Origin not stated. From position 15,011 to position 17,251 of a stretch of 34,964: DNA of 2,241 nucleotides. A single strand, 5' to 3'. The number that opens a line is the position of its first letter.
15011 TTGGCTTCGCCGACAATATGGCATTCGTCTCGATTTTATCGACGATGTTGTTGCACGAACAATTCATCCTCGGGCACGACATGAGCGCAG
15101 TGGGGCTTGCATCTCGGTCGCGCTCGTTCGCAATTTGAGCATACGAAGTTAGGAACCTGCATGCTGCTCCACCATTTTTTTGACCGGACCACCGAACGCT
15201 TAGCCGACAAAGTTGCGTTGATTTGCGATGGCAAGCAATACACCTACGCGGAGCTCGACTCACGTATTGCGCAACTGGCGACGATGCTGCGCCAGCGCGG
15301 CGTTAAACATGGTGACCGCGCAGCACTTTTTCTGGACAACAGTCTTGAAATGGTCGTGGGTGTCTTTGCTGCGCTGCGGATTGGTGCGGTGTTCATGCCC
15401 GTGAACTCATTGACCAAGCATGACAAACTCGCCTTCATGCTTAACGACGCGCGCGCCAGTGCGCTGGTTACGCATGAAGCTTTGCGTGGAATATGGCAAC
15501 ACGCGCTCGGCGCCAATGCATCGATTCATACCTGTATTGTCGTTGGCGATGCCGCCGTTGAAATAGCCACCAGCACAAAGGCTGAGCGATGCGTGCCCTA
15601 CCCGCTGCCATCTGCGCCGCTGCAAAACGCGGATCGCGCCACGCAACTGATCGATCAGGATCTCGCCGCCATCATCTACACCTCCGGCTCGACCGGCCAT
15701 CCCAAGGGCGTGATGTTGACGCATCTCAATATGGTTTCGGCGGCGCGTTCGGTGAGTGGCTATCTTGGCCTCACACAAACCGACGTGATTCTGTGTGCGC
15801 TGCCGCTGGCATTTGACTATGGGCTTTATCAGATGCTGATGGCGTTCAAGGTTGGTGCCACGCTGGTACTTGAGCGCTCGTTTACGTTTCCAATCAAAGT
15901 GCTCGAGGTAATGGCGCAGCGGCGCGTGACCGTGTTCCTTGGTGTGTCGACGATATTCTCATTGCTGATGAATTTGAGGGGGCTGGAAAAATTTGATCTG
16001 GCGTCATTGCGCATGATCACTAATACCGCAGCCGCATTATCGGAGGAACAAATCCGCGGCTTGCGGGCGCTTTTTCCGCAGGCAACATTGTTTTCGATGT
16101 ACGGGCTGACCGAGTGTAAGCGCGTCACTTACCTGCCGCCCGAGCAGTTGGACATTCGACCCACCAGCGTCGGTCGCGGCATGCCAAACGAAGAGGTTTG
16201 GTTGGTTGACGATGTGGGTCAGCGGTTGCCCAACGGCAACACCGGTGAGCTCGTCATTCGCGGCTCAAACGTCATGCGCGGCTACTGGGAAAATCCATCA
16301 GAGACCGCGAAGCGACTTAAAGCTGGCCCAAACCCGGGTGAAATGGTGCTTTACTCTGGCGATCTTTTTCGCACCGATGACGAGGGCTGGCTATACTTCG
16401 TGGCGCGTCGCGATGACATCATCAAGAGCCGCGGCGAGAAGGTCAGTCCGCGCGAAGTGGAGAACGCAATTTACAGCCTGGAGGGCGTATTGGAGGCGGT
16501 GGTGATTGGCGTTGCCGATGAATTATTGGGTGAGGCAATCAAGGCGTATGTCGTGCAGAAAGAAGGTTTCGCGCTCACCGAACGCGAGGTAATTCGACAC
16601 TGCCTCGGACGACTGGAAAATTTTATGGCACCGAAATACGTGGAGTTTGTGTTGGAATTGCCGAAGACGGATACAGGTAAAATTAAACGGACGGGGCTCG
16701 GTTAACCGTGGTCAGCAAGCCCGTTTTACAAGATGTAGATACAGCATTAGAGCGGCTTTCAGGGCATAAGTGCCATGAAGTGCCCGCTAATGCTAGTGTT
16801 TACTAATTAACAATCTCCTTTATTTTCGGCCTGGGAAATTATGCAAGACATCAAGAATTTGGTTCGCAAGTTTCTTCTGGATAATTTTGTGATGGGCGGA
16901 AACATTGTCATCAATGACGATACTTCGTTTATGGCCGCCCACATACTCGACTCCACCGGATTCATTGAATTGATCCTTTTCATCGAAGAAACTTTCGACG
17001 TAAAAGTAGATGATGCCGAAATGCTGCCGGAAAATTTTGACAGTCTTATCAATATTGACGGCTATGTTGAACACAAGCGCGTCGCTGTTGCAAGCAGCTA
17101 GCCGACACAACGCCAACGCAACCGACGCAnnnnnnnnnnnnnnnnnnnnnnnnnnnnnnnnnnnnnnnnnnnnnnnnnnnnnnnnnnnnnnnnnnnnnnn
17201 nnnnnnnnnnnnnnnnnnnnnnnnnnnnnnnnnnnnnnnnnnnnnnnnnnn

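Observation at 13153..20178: Non-canonical XrtA-associated modification operon: two PP-loop amidating enzymes, an AMP-ligase, an ACP and a methyltransferase-GNAT fusion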

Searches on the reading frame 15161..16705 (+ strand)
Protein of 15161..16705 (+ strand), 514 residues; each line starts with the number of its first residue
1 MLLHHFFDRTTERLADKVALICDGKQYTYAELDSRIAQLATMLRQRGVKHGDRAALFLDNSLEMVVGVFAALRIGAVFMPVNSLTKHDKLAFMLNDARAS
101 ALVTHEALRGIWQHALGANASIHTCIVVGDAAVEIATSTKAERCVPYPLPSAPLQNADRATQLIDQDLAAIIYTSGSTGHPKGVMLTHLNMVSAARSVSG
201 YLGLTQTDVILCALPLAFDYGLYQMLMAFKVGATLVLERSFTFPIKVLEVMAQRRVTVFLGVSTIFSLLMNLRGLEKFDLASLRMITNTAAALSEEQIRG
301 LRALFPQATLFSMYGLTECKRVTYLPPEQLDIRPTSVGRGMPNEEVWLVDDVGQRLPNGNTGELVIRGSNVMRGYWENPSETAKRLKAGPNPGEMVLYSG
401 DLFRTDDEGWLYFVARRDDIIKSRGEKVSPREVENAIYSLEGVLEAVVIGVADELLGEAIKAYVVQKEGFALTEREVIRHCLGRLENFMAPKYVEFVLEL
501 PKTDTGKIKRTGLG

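Call 5: search_protein_families(library=ncbifam, proteins=[window:15161-16705:+], max_evalue=0.001)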
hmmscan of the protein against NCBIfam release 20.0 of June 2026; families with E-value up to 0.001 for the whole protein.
window:15161-16705:+ (514 aa): 107 families (the best 25 are shown)
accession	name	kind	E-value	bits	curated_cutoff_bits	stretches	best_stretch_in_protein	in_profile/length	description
TIGR03098.1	ligase_PEP_1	hypoth_equivalog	4.9e-142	474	592.35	1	2-513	1-514/517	acyl-CoA ligase (AMP-forming), exosortase A system-associated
NF004837.0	PRK06187.1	subfamily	8.4e-120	400.5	476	1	2-511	9-516/531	long-chain-fatty-acid--CoA ligase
NF006182.0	PRK08316.1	subfamily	4.6e-104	348.8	663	1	4-509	14-509/523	fatty acyl-CoA synthetase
NF005801.1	PRK07656.1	equivalog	4.9e-87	292.6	657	1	7-510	7-496/500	FadD3 family acyl-CoA ligase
NF005702.0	PRK07514.1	subfamily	2.6e-86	290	558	1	5-511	8-494/506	malonyl-CoA synthase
NF009233.0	PRK12583.1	subfamily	1.6e-84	284.3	832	2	158-510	193-543/558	fatty acid CoA ligase family protein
NF006181.0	PRK08314.1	subfamily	2.6e-83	280.2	705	1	3-509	26-546/563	long-chain-fatty-acid--CoA ligase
TIGR01733.1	AA-adenyl-dom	subfamily_domain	9.7e-83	278.2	317.4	1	28-448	1-409/409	amino acid adenylation domain-containing protein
NF005307.0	PRK06839.1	equivalog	1e-82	278.4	748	1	15-512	16-488/496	o-succinylbenzoate--CoA ligase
NF004808.0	PRK06155.1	equivalog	4.1e-81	272.9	722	1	5-513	25-518/542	ATP-dependent acyl-CoA ligase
NF005463.0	PRK07059.1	subfamily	2.1e-78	264.1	869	2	161-512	199-551/557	long-chain-fatty-acid--CoA ligase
NF004758.0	PRK06087.1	equivalog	2.6e-77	260.5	736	1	6-511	29-529/548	medium-chain fatty-acid--CoA ligase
NF004797.0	PRK06145.1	equivalog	1.2e-76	258.1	850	1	12-510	13-488/499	acyl-CoA synthetase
TIGR02262.1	benz_CoA_lig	subfamily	3e-76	257.2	375.25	1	5-511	8-503/508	benzoate-CoA ligase family protein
NF005947.1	PRK08008.1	equivalog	3.4e-76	256.9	651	1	5-511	11-515/518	crotonobetaine/carnitine-CoA ligase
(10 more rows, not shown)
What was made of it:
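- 15161..16705 (+): Stand-alone adenylate-forming ligase, predicted to load the adjacent ACP. TIGR03098 scores 474, below its 592 cut-off (call 5).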

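Call 6: search_protein_families(library=pfam, proteins=[window:15161-16705:+], max_evalue=0.01)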
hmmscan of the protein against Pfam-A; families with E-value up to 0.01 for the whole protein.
window:15161-16705:+ (514 aa): 3 families
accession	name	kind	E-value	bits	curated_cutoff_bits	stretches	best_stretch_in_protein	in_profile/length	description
PF00501.34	AMP-binding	-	3.9e-95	319.3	29.9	1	7-376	1-384/384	AMP-binding enzyme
PF13193.12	AMP-binding_C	-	2.9e-19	70.2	24.5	1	432-507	1-76/76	AMP-binding enzyme C-terminal domain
PF23562.2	AMP-binding_C_3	-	0.0037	18.1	20.8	0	418-460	2-45/124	AMP-binding enzyme C-terminal domain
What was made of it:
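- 15161..16705 (+): Pfam finds AMP-binding and AMP-binding_C (call 6).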

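Call 27: search_solved_structures(query=window:15161-16705:+, max_evalue=1e-40)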
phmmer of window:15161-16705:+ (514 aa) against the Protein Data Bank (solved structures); distinct sequences matched with E-value up to 1e-40: 82 (the best 60 are shown).
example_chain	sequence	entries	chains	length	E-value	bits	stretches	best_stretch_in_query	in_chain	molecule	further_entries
6mfy_A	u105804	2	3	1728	5.7e-89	302.1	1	14-513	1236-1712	Linear gramicidin synthase subunit A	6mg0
6mfz_A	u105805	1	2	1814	7.1e-89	301.8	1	14-513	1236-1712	Linear gramicidin synthase subunit A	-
9be3_A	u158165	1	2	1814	7.2e-89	301.8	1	14-513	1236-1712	Linear gramicidin synthase subunit A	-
9be4_A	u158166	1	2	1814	7.2e-89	301.8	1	14-513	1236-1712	Linear gramicidin synthase subunit A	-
9meh_A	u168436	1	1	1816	7.2e-89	301.8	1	14-513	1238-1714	Linear gramicidin synthase subunit A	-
8xjz_C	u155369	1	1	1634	2.9e-67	230.6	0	160-476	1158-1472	Peptide synthetase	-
3wvn_A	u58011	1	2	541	1.6e-65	224.8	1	159-511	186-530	Non-ribosomal peptide synthetase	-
4gxr_A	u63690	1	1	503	4.2e-63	216.8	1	10-511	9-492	Malonyl CoA synthetase, Benzoate-CoA ligase Chimeric protein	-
4fuq_A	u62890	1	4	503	6.5e-63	216.2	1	10-511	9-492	Malonyl CoA synthetase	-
4fut_A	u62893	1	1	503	4.1e-62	213.5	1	10-511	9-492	Malonyl CoA synthetase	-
4gxq_A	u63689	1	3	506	3e-60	207.4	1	10-511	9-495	Malonyl CoA synthetase, Benzoate-CoA ligase Chimeric protein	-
3a9u_A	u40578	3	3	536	3e-58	200.8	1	16-513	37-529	4-coumarate--CoA ligase | 4-coumarate:CoA ligase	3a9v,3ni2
3wv4_A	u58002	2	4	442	5.9e-56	193.3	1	159-415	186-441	Non-ribosomal peptide synthetase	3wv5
5bsw_A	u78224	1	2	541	5.6e-55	190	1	13-512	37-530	4-coumarate--CoA ligase 2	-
5bsm_A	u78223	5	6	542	7.3e-55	189.6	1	13-512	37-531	4-coumarate--CoA ligase 2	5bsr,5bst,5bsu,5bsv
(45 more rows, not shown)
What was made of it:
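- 15161..16705 (+): The best single-domain PDB match is VinN (3wvn, 225 bits), then MatB (216 bits) (call 27).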

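Call 28: search_solved_structures(query=window:15161-16705:+, max_evalue=1e-88, show_alignments=1)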
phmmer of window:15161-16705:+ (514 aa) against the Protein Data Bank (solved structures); distinct sequences matched with E-value up to 1e-88: 5.
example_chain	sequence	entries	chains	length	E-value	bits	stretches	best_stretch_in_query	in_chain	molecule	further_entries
6mfy_A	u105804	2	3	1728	5.7e-89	302.1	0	14-513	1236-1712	Linear gramicidin synthase subunit A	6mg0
6mfz_A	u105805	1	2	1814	7.1e-89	301.8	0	14-513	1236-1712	Linear gramicidin synthase subunit A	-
9be3_A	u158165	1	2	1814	7.2e-89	301.8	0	14-513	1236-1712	Linear gramicidin synthase subunit A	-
9be4_A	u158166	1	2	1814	7.2e-89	301.8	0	14-513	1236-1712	Linear gramicidin synthase subunit A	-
9meh_A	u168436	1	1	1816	7.2e-89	301.8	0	14-513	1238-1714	Linear gramicidin synthase subunit A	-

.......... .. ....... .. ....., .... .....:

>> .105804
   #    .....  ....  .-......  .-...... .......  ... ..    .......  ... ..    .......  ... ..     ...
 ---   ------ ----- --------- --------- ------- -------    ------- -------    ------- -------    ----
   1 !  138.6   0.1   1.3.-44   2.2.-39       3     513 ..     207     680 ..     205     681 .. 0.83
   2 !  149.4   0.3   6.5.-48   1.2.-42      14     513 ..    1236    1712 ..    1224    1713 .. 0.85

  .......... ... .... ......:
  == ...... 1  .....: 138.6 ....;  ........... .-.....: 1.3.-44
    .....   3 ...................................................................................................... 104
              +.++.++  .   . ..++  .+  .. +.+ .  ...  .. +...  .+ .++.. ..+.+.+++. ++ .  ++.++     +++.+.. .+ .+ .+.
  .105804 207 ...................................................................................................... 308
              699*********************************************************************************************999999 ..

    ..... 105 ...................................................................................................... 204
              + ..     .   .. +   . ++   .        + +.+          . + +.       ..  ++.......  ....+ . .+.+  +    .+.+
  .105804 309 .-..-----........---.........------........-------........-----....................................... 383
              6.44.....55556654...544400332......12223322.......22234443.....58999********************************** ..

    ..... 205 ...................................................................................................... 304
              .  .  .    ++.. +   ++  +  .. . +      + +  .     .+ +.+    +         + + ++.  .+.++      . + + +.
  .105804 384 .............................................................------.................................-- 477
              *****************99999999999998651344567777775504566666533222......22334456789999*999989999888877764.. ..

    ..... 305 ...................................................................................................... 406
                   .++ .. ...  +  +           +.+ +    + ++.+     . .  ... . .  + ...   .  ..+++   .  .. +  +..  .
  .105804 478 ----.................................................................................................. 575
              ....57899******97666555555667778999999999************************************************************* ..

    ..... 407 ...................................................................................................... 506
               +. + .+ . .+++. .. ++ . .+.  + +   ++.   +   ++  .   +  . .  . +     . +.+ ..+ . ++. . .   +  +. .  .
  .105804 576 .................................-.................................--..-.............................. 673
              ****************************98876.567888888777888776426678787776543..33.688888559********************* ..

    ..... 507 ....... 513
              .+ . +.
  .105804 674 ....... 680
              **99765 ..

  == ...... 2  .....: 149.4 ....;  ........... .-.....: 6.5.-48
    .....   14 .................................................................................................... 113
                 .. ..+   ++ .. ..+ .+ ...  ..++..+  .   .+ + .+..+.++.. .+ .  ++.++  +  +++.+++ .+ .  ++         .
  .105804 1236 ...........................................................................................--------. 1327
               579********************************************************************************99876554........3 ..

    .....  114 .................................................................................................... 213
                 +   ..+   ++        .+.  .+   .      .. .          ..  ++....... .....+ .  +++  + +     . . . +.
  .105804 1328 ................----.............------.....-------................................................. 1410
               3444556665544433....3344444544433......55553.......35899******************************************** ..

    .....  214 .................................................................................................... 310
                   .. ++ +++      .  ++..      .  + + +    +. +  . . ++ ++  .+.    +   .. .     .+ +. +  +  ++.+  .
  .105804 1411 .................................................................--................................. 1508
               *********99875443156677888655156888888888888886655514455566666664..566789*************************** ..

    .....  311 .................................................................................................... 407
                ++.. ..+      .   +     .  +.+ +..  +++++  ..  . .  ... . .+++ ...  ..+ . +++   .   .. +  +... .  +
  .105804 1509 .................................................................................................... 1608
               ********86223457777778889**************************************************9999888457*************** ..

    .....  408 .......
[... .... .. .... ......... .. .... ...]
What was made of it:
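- Tried and rejected: The score summed two A domains of about 140-150 bits each, so it gives no glycine-specificity signal (call 28).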

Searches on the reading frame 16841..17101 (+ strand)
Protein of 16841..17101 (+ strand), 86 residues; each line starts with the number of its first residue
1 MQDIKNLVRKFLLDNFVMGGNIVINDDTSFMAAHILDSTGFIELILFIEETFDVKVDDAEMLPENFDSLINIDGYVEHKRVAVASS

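Call 5: search_protein_families(library=ncbifam, proteins=[window:16841-17101:+], max_evalue=0.001)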
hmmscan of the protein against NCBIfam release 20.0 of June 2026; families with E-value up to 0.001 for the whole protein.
window:16841-17101:+ (86 aa): 9 families
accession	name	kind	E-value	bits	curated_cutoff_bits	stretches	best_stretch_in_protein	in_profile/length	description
NF058660.1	cispen_ACP_AmcB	equivalog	2.4e-12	46.9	80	1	4-79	2-78/80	cispentacin biosynthesis acyl carrier protein AmcB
NF052616.1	ACP_for_OlsHI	equivalog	5.7e-11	42.6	130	1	1-82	1-83/83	ornithine lipid biosynthesis acyl carrier protein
NF003464.0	PRK05087.1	equivalog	3.3e-05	23.8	68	1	12-67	10-65/78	D-alanine--poly(phosphoribitol) ligase subunit DltC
NF002149.0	PRK00982.1-3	equivalog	5.6e-05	23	106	1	1-60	1-59/78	acyl carrier protein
TIGR00517.1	acyl_carrier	equivalog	0.00024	20.9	70.45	1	2-60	2-59/77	acyl carrier protein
NF002151.0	PRK00982.1-5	equivalog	0.00028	20.9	92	1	1-59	1-58/78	acyl carrier protein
NF005480.0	PRK07081.1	equivalog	0.0004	20.3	72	1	24-78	22-75/83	acyl carrier protein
NF002148.0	PRK00982.1-2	subfamily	0.00058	19.6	71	1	8-76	9-74/79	acyl carrier protein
NF002150.0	PRK00982.1-4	subfamily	0.00061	20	66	1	8-79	10-78/80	acyl carrier protein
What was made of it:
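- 16841..17101 (+): Dedicated acyl carrier protein (serine in LDSTGF). Best NCBIfam hits are the AmcB and OlsHI-type ACPs (call 5).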

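Call 6: search_protein_families(library=pfam, proteins=[window:16841-17101:+], max_evalue=0.01)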
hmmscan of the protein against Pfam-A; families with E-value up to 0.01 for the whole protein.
window:16841-17101:+ (86 aa): 2 families
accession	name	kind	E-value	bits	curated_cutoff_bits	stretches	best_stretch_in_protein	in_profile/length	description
PF00550.31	PP-binding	-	0.0033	18.1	20.8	1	23-62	17-55/67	Phosphopantetheine attachment site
PF14573.12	PP-binding_2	-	0.0058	17.3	32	1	35-80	45-88/96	Acyl-carrier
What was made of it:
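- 16841..17101 (+): Weak PP-binding hit of 18.1 bits (call 6).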
